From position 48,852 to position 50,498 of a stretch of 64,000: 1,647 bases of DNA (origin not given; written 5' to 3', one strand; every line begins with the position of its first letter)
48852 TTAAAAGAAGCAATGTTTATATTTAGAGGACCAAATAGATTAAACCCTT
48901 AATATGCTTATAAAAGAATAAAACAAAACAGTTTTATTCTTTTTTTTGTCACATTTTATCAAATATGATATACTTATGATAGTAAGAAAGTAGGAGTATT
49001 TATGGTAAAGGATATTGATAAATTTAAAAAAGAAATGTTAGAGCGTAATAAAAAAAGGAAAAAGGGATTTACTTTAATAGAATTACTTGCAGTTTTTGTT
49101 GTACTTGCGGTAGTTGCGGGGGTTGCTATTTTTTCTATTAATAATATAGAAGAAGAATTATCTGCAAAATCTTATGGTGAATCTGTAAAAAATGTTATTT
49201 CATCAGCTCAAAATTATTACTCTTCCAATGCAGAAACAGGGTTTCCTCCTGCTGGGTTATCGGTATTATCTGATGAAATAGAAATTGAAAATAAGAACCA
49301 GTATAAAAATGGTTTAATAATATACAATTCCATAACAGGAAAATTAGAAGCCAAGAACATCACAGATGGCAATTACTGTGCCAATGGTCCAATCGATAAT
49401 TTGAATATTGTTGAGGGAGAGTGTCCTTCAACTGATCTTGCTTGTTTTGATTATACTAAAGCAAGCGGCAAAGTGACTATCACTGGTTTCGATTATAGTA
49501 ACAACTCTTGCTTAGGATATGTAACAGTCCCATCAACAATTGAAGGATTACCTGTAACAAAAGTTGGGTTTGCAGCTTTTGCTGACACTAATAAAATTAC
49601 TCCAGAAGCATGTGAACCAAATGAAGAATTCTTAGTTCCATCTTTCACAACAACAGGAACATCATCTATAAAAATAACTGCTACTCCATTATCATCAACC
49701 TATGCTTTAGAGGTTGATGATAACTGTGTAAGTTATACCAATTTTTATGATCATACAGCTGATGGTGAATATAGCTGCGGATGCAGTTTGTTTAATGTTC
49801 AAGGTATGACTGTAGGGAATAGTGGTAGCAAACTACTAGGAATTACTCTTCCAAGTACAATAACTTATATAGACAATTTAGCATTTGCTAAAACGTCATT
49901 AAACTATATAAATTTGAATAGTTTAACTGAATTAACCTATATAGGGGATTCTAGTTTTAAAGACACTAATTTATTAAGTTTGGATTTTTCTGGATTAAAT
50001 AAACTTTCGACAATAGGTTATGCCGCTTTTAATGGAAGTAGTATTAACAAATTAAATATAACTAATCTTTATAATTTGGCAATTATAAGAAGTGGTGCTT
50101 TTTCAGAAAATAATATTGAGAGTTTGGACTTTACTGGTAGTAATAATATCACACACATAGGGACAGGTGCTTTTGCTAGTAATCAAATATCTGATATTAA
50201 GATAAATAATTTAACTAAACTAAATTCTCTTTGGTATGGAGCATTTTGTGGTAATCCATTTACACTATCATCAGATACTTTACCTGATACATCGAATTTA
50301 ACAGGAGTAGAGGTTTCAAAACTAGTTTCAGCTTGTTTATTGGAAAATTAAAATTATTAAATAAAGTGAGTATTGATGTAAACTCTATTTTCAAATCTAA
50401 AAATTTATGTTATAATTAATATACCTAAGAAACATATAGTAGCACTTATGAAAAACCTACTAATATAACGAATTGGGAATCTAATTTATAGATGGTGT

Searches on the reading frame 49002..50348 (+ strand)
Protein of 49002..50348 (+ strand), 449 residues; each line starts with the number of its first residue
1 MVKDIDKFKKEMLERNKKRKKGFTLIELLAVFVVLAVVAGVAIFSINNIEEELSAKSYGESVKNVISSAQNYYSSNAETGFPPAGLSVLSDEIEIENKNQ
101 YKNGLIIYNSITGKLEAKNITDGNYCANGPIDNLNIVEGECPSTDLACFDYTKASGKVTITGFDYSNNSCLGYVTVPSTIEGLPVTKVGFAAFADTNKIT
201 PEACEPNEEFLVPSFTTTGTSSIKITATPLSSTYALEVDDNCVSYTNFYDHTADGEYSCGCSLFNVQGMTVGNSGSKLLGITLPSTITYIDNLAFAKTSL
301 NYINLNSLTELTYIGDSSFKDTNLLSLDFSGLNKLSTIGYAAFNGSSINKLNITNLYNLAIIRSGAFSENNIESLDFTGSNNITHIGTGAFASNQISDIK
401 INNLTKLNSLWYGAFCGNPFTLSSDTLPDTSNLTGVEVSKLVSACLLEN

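Call 7: search_protein_families(library=pfam, proteins=[window:49002-50348:+], max_evalue=0.1)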
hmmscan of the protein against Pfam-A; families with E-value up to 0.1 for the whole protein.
window:49002-50348:+ (449 aa): 4 families
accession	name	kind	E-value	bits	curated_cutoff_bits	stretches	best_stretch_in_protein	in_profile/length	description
PF13306.12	LRR_5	-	8.9e-22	77.8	27.7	2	312-417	1-100/127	BspA type Leucine rich repeat region (6 copies)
PF07963.17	N_methyl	-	4.4e-08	32.8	21.2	1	17-42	1-26/27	Prokaryotic N-terminal methylation motif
PF13855.12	LRR_8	-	0.059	13.6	27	0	299-354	2-57/61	Leucine rich repeat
PF07316.16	DUF1463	-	0.088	13.1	25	0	280-336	44-100/137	Protein of unknown function (DUF1463)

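Call 57: search_protein_families(library=ncbifam, proteins=[window:49002-50348:+], max_evalue=0.01)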
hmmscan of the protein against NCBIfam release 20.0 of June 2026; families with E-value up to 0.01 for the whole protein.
window:49002-50348:+ (449 aa): 9 families
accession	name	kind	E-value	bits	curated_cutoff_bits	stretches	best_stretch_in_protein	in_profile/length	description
NF047961.1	adhesin_HupY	equivalog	1e-12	47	1250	1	281-429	435-574/978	leucine-rich repeat adhesin HupY/LrrG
NF040982.1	ComGD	equivalog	2.8e-05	24.5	70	1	20-72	1-53/139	competence type IV pilus minor pilin ComGD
TIGR02532.1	IV_pilin_GFxxxE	domain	3e-05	23.7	16.3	1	20-43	1-24/24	prepilin-type N-terminal cleavage/methylation domain-containing protein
NF040999.1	pilin_ComGC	equivalog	6.5e-05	23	75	1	20-103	1-79/84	competence type IV pilus major pilin ComGC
TIGR01708.2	typeII_sec_gspH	equivalog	8.4e-05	22.6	80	1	21-57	2-38/169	type II secretion system minor pseudopilin GspH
NF041013.1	T4P_ComGE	equivalog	0.00029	20.9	49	1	18-73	1-56/83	competence type IV pilus minor pilin ComGE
TIGR01710.1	typeII_sec_gspG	equivalog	0.00088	19.3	88.85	1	21-98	1-78/134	type II secretion system major pseudopilin GspG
NF007862.0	PRK10574.1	equivalog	0.0014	18.7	138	0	18-46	2-30/145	prepilin peptidase-dependent pilin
NF041775.1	typeIV_PilA_Myxo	equivalog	0.004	17.2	400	1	15-51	5-41/214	type IV pilin protein PilA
